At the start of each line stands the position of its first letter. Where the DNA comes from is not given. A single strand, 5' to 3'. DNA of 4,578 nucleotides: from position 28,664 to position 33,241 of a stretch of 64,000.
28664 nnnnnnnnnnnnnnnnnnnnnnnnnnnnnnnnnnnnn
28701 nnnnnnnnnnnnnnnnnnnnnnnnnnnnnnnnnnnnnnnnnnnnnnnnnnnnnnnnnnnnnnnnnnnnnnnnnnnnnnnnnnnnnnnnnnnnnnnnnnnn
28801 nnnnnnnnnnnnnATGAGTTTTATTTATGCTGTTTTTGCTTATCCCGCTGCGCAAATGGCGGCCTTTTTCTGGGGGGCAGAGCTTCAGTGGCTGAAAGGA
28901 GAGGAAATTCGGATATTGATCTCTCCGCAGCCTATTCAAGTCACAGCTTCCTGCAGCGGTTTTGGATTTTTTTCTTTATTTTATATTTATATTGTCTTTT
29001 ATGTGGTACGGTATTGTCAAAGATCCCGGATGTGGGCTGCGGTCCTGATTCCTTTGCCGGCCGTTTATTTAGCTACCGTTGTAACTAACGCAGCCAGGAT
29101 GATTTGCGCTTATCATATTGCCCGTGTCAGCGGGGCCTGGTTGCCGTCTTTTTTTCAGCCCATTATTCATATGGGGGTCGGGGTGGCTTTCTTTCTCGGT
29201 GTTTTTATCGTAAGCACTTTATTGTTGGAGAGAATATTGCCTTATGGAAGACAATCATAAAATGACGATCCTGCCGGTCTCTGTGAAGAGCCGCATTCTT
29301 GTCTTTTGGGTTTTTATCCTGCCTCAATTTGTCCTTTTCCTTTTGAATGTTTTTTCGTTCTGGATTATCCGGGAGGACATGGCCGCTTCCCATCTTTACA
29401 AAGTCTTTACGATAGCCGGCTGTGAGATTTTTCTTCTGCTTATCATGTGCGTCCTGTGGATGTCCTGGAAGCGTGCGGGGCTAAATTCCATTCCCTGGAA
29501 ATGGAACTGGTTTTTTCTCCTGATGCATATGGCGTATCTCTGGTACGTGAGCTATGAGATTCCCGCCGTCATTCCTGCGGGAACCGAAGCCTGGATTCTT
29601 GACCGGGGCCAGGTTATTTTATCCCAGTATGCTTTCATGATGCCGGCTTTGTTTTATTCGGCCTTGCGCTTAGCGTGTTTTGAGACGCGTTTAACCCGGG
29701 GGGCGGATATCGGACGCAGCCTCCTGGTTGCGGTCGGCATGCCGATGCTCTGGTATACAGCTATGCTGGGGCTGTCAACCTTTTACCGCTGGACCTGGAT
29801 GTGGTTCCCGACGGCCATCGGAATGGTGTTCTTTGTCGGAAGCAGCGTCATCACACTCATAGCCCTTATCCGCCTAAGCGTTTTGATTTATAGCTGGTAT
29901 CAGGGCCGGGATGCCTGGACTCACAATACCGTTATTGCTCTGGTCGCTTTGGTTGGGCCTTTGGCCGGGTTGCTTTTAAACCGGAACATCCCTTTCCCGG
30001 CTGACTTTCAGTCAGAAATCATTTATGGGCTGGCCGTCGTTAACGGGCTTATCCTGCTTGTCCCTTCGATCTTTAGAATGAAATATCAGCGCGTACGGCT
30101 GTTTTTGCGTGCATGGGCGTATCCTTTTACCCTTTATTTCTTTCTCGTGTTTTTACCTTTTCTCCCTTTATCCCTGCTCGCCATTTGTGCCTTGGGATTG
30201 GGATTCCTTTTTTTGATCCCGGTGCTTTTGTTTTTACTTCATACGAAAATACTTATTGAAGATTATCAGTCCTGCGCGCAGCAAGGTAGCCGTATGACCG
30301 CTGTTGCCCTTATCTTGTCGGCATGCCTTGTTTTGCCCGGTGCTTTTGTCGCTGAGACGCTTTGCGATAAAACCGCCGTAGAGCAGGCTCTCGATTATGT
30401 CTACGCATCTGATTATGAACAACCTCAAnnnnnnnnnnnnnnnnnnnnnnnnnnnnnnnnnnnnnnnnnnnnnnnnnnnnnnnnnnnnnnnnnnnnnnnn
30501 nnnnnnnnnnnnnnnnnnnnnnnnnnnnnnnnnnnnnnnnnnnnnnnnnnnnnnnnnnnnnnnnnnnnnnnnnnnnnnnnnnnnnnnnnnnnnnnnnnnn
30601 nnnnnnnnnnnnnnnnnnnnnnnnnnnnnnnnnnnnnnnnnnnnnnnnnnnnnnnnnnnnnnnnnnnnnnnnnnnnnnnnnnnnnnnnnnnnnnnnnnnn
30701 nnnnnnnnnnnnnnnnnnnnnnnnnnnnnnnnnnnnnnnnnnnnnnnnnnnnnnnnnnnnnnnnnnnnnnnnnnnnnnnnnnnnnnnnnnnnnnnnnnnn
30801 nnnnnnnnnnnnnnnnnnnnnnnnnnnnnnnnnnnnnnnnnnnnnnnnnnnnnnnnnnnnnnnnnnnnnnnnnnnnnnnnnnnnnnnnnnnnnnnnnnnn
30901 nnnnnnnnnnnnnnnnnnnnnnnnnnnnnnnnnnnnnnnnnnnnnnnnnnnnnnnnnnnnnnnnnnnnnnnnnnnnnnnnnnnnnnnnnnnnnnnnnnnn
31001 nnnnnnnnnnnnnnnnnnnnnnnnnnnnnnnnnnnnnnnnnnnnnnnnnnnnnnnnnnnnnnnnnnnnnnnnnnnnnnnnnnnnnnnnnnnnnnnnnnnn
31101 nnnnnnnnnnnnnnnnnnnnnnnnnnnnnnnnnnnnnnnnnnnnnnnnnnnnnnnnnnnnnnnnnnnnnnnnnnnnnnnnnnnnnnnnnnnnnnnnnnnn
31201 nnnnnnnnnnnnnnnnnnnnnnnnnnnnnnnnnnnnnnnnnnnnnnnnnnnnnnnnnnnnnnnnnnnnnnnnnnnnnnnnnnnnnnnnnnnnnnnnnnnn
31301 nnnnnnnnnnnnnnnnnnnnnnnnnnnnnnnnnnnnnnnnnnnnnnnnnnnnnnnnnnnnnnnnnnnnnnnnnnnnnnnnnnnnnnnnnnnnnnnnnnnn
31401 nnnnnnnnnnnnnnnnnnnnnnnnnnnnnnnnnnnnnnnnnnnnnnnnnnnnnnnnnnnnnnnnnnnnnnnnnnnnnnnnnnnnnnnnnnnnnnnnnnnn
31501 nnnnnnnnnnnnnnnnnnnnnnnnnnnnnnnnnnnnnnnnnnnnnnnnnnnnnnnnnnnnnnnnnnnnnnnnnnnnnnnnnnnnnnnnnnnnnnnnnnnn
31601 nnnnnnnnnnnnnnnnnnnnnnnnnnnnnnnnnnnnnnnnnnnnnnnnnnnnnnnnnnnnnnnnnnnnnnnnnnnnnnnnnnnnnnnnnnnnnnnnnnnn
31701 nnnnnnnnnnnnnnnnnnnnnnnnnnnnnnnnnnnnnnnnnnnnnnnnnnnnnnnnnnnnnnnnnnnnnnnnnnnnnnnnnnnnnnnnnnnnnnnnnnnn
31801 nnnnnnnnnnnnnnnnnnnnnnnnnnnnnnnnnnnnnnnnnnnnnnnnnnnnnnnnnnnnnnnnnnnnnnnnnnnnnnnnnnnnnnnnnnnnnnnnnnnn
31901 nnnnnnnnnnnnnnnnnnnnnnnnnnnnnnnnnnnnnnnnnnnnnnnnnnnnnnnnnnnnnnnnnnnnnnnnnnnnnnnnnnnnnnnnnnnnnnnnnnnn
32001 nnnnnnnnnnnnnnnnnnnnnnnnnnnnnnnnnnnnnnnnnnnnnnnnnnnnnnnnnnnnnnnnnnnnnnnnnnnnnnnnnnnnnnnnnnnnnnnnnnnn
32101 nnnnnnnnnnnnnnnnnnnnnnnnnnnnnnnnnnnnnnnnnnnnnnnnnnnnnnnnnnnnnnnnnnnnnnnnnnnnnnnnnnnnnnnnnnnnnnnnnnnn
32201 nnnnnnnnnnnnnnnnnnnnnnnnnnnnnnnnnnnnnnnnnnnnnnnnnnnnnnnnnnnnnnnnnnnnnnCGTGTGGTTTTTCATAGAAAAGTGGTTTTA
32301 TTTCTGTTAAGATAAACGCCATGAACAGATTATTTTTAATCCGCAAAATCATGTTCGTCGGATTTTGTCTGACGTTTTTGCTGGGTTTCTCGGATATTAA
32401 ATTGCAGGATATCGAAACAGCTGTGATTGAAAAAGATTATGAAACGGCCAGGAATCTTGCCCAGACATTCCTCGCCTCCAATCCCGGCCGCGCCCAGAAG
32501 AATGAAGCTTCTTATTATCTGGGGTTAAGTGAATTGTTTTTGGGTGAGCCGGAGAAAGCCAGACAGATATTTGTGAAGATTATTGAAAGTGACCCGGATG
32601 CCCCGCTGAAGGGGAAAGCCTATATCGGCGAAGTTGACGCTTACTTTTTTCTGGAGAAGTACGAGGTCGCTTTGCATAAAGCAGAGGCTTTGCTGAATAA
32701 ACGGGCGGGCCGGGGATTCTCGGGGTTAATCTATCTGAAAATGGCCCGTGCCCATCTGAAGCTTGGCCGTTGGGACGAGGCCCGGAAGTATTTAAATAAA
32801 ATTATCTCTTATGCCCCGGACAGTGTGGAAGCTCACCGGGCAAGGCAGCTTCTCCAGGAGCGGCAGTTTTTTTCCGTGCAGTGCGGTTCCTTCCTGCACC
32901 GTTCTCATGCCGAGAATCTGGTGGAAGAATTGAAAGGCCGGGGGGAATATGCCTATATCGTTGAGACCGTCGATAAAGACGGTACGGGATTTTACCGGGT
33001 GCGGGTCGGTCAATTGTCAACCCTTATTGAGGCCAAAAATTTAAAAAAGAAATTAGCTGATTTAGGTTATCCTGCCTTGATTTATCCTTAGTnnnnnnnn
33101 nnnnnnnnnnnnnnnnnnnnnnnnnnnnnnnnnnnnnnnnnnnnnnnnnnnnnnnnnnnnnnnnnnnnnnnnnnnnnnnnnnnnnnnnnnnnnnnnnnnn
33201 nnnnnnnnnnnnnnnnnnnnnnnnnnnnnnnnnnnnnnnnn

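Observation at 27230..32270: Exosortase-type sorting locus: HExxH membrane protease, CPBP/PrsW protease, 148-aa minimal exosortase core and a 1008-aa polytopic/VIT-like cargo with PEP-CTERM-like tail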

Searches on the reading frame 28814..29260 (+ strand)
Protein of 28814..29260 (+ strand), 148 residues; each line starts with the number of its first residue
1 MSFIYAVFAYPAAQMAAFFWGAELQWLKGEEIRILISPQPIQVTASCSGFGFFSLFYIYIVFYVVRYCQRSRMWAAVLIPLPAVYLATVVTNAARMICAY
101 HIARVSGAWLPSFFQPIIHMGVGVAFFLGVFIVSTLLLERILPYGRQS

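Call 3: search_protein_families(library=ncbifam, proteins=[window:28814-29260:+], max_evalue=1)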
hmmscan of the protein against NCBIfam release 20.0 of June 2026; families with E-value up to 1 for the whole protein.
window:28814-29260:+ (148 aa): 3 families
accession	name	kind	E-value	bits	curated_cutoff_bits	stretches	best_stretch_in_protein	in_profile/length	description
TIGR04287.1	exosort_XrtK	exception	9.8e-10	38.2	55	1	10-142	33-159/163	exosortase K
TIGR04178.1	exo_archaeo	signature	1e-07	32.2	23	1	41-143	1-96/97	exosortase/archaeosortase family protein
TIGR04152.1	exosort_VPLPA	exception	0.0062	15.7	400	1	41-108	148-212/486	VPLPA-CTERM-specific exosortase XrtD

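Call 4: search_protein_families(library=pfam, proteins=[window:28814-29260:+], max_evalue=1)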
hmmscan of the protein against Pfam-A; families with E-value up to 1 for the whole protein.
window:28814-29260:+ (148 aa): 0 families

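Call 6: find_encoding_contigs(protein=window:28814-29260:+, flank=10000, max_places=6)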
Protein window:28814-29260:+ (148 aa): no gene with exactly this product is on record in the collection.

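Call 8: find_homologous_proteins(query=window:28814-29260:+, max_evalue=0.001)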
Query window:28814-29260:+ (148 aa): 1 proteins with E <= 0.001 among 22 candidates.
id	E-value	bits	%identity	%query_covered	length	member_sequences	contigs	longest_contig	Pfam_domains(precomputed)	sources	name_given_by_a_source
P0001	9.5e-91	319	100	100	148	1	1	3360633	-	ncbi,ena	-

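Call 35: find_homologous_proteins(query=A2, max_evalue=0.001)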
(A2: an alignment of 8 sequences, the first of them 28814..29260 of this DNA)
Query A2 (8 sequences) (148 aa, profile of the alignment): 54 proteins with E <= 0.001 among 8000 candidates.
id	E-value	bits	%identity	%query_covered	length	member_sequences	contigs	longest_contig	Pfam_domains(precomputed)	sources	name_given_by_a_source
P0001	2.3e-58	214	100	100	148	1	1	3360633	-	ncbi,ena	-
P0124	7.3e-57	209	33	95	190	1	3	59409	-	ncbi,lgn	-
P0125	2.1e-50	188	27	86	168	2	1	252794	PF09721.16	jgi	jgi:exosortase/archaeosortase family protein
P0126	3.7e-42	162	28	90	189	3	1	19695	-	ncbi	-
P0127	3.3e-40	155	26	84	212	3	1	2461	-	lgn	-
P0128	1.9e-39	153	28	85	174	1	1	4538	-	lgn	-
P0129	2.1e-39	153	27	91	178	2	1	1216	-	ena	-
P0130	2.9e-39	152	32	82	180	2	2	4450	PF09721.16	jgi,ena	-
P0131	3.9e-39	152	27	96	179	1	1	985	-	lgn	-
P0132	4.7e-39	151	29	85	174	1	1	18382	-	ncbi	-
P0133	8.7e-39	151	31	82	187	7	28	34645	-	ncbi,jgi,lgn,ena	jgi:exosortase/archaeosortase family protein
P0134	1.6e-38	150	29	82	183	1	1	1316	-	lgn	-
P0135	1.9e-38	150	28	97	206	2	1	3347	-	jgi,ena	jgi:exosortase/archaeosortase family protein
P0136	3.3e-38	149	30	82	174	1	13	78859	-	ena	-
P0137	3.4e-38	149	27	82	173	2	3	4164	-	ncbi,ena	-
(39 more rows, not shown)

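Call 42: predict_structure(alignment_id=A5)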
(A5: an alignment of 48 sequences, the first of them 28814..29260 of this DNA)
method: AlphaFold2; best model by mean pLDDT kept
length: 148 residues; sequences in the alignment: 48
mean_pLDDT: 92.6   pTM: 0.85
mean pLDDT of the five models: 92.6, 92.0, 91.9, 91.5, 91.4
residues with pLDDT >= 90: 123; 70-90: 19; 50-70: 5; < 50: 1
segments of 3 or more residues with pLDDT < 50: none
pLDDT, mean of each block of 10 residues (from residue 1): 90 97 90 90 93 98 92 94 98 96 94 94 97 95 66
secondary structure, 60 per line:
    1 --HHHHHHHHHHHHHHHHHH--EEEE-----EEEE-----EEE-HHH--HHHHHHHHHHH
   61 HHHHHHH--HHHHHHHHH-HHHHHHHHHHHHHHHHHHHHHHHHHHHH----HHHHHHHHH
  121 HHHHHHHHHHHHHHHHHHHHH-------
elements in order: H3-20 E23-26 E32-35 E41-43 H50-67 H70-78 H80-107 H112-141

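Call 44: search_solved_structures(query=A5, max_evalue=1)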
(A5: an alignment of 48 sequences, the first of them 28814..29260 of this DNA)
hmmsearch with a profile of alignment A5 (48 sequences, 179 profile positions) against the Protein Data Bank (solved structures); distinct sequences matched with E-value up to 1: 1.
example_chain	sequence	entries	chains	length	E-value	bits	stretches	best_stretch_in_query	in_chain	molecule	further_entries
8e0o_B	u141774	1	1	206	0.54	12.8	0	113-139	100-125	hetBGL03-15-18b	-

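Call 53: fold_search(model_id=the predicted structure, library=pdb)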
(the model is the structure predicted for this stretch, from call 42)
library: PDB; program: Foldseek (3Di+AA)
matches with E <= 10: 113; with E <= 0.001: 0
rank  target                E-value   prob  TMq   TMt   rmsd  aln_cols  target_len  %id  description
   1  6vof_a                1.2e+00  0.11  0.27  0.21  10.3       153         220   12  Chloroplast ATP synthase (O2, CF1FO) (released 2020-09-09)
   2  6iry                  1.5e+00  0.08  0.16  0.07   8.7        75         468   11  Crystal structure of the zebrafish cap-specific adenosine methyltransferase bound to SAH (released 2018-12-05)
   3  8x5u                  1.7e+00  0.12  0.21  0.19   9.8        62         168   14  Crystal structure of Thermus thermophilus peptidyl-tRNA hydrolase C-terminal 16 amino acid deletion mutant (released 2024-11-20)
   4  4pav_A                2.2e+00  0.30  0.20  0.22   2.3        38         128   16  Structure of hypothetical protein SA1046 from S. aureus. (released 2015-05-06)
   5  6is0_A                2.2e+00  0.07  0.17  0.07   8.5        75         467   11  Crystal structure of the zebrafish cap-specific adenosine methyltransferase bound to SAH and m7G-capped RNA (released 2018-12-05)
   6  6irx                  2.5e+00  0.07  0.17  0.07   8.6        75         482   11  Crystal structure of the zebrafish cap-specific adenosine methyltransferase (released 2018-12-05)
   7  2jrb_MODEL_1_A        2.8e+00  0.12  0.17  0.36   6.9        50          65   12  C-terminal domain of ORF1p from mouse LINE-1 (released 2007-07-17)
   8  8iu6_A                2.8e+00  0.08  0.21  0.17  10.1        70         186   11  Crystal structure of peptidyl-tRNA hydrolase mutant from Enterococcus faecium (released 2024-04-03)
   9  6a4x                  3.3e+00  0.47  0.23  0.26   1.4        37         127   19  Oxidase ChaP-H2 (released 2018-08-29)
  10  9b3j_N                3.5e+00  0.04  0.20  0.16  11.1       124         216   15  Artemia franciscana ATP synthase state 2 (composite structure), pH 8.0 (released 2025-03-26)
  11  3ey8_A                3.8e+00  0.33  0.20  0.23   1.6        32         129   12  Structure from the mobile metagenome of V. Pseudocholerae. VPC_CASS1 (released 2009-01-13)
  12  8e1m_A                3.8e+00  0.12  0.32  0.35  11.1       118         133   14  Cryo-EM structure of the endogenous core TIM23 complex from S. cerevisiae (released 2023-06-21)
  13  8ppq_A                3.8e+00  0.03  0.17  0.07  16.8       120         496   11  Tick-borne encephalitis virus Kuutsalo-14 prM3E3 trimer (released 2024-06-12)
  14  3ey7_B                4.0e+00  0.35  0.23  0.27   2.0        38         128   10  Structure from the mobile metagenome of V. Cholerae. Integron cassette protein VCH_CASS1 (released 2009-01-13)
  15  3na2_B                4.0e+00  0.09  0.14  0.15   2.5        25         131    8  Crystal Structure of Protein of Unknown Function from Mine Drainage Metagenome Leptospirillum rubarum (released 2010-07-28)
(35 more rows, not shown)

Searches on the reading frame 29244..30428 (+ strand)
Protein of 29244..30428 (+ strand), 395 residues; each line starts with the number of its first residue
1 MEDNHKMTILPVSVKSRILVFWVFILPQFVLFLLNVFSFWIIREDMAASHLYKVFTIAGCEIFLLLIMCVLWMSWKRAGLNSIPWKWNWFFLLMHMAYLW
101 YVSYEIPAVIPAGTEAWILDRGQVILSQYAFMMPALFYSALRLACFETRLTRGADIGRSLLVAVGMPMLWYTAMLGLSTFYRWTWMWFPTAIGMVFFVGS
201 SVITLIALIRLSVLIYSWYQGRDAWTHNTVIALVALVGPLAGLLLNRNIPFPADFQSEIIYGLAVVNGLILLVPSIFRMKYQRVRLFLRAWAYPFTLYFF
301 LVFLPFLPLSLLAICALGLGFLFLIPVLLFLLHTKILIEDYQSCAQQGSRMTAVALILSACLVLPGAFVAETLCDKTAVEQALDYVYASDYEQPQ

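Call 77: search_protein_representatives(protein=window:29244-30428:+)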
Query: 395 residues. Proteins with E-value up to 0.001 (for the whole library): 663; up to 1e-10: 557; up to 1e-30: 195. The best 150 are listed.
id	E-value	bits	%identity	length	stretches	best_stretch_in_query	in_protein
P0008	1.1e-147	509.0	60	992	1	4-395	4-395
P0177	1.7e-99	350.3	45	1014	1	1-394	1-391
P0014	2.6e-94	333.3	43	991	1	7-393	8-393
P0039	2.0e-93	330.3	42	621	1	1-392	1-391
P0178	6.2e-78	279.3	38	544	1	8-394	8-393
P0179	1.4e-76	274.8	42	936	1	58-393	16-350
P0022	1.0e-74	268.7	37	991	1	4-393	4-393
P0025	1.1e-73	265.3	39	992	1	7-393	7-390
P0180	2.8e-73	264.0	37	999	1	8-393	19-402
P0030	1.8e-71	258.0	38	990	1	6-393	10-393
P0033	3.9e-71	256.9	37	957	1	2-391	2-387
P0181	7.6e-68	246.1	39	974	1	9-393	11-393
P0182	8.8e-66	239.3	36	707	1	3-392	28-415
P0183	2.5e-65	237.8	38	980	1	16-393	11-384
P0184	1.2e-64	235.6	38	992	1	7-394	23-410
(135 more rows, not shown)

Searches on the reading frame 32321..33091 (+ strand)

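Call 3: search_protein_families(library=ncbifam, proteins=[window:32321-33091:+], max_evalue=1)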
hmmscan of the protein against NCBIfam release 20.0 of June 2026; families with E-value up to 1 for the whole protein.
window:32321-33091:+ (256 aa): 21 families
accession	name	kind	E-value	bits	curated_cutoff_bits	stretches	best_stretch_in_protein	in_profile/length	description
TIGR02795.1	tol_pal_ybgF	equivalog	3.5e-13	50.2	90.1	2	31-98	9-76/119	tol-pal system protein YbgF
TIGR03302.1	OM_YfiO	subfamily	1.6e-08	34.3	81.4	3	75-122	47-94/239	outer membrane protein assembly factor BamD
TIGR02917.1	PEP_TPR_lipo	equivalog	4.7e-08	31.4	312.2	2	37-95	274-329/899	XrtA/PEP-CTERM system TPR-repeat protein PrsT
NF040959.1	MamA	equivalog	1.3e-05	24.7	200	1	59-181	69-185/204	magnetosome protein MamA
NF052312.1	T9SS_PorW_SprE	equivalog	1.3e-05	24.1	250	1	38-163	193-318/716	type IX secretion system periplasmic lipoprotein PorW/SprE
TIGR02223.1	ftsN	equivalog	2.4e-05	24.1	107.65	1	180-245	226-287/299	cell division protein FtsN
NF052415.1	T3SS_chap_SctY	equivalog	2.7e-05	24.6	70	1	77-162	22-104/106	type III secretion apparatus assembly chaperone SctY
TIGR03504.1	FimV_Cterm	subfamily_domain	0.00015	21.7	30.65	1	142-179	6-42/44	FimV/HubP family polar landmark protein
NF047735.1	MPL36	exception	0.00062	19.5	430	1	179-254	231-302/305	RlpA family plasminogen-binding lipoprotein MPL36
TIGR00756.2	PPR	repeat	0.0019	18.2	20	1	138-163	3-28/35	pentatricopeptide repeat protein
NF008757.0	PRK11788.1-5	equivalog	0.002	17.3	363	1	58-180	104-225/388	lipopolysaccharide assembly protein LapB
NF047373.1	BB0259_flg_lyt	exception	0.0023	16.8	234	1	17-174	10-163/705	flagellar assembly lytic transglycosylase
NF008756.0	PRK11788.1-4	equivalog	0.0043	16.1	474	1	38-168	155-283/389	lipopolysaccharide assembly protein LapB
TIGR03939.1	PGA_TPR_OMP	equivalog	0.0058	14.9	366.65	1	35-127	286-375/800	poly-beta-1,6 N-acetyl-D-glucosamine export porin PgaA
TIGR02552.1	LcrH_SycD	equivalog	0.0075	16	104.8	1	38-95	32-86/136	SycD/LcrH family type III secretion system chaperone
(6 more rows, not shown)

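Call 4: search_protein_families(library=pfam, proteins=[window:32321-33091:+], max_evalue=1)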
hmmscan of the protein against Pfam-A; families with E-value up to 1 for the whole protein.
window:32321-33091:+ (256 aa): 29 families (the best 25 are shown)
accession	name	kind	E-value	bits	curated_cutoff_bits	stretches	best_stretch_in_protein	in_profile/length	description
PF13174.12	TPR_6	-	4e-15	55.8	26.3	2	138-168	3-33/33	Tetratricopeptide repeat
PF05036.18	SPOR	-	4.6e-13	49.7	21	1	182-252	3-72/76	SPOR domain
PF13432.12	TPR_16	-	1.3e-12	48.3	32.7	2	139-175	1-37/65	Tetratricopeptide repeat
PF14559.12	TPR_19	-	2.5e-12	47.4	25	2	114-176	7-66/68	Tetratricopeptide repeat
PF07719.23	TPR_2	-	7.5e-12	44.8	27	2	137-167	3-33/34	Tetratricopeptide repeat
PF13428.12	TPR_14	-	5.4e-10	39.4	23.5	2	138-174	4-40/44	Tetratricopeptide repeat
PF13424.12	TPR_12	-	2.6e-08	34.4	30.1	2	137-163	5-31/77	Tetratricopeptide repeat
PF13181.12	TPR_8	-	7e-08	32.5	25.7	2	137-167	3-33/34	Tetratricopeptide repeat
PF14853.12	Fis1_TPR_C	-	1.6e-07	31.8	25.3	2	142-173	8-39/53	Fis1 C-terminal tetratricopeptide repeat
PF00515.34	TPR_1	-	5.4e-07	29.6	27.8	2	138-167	4-33/34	Tetratricopeptide repeat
PF13371.12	TPR_9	-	1.3e-05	25.6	35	1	142-179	36-73/73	Tetratricopeptide repeat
PF25062.1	ARM_TT21_N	-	5.9e-05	23.3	40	1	39-172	78-205/222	Tetratricopeptide repeat protein 21 N-terminal ARM repeat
PF12895.13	ANAPC3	-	0.00022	21.9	27.2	1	113-160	38-81/82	Anaphase-promoting complex, cyclosome, subunit 3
PF17874.7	TPR_MalT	-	0.00056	19.7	45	1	131-166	236-271/336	MalT-like TPR region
PF13525.12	YfiO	-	0.00071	19.8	25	1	27-72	45-90/203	Outer membrane lipoprotein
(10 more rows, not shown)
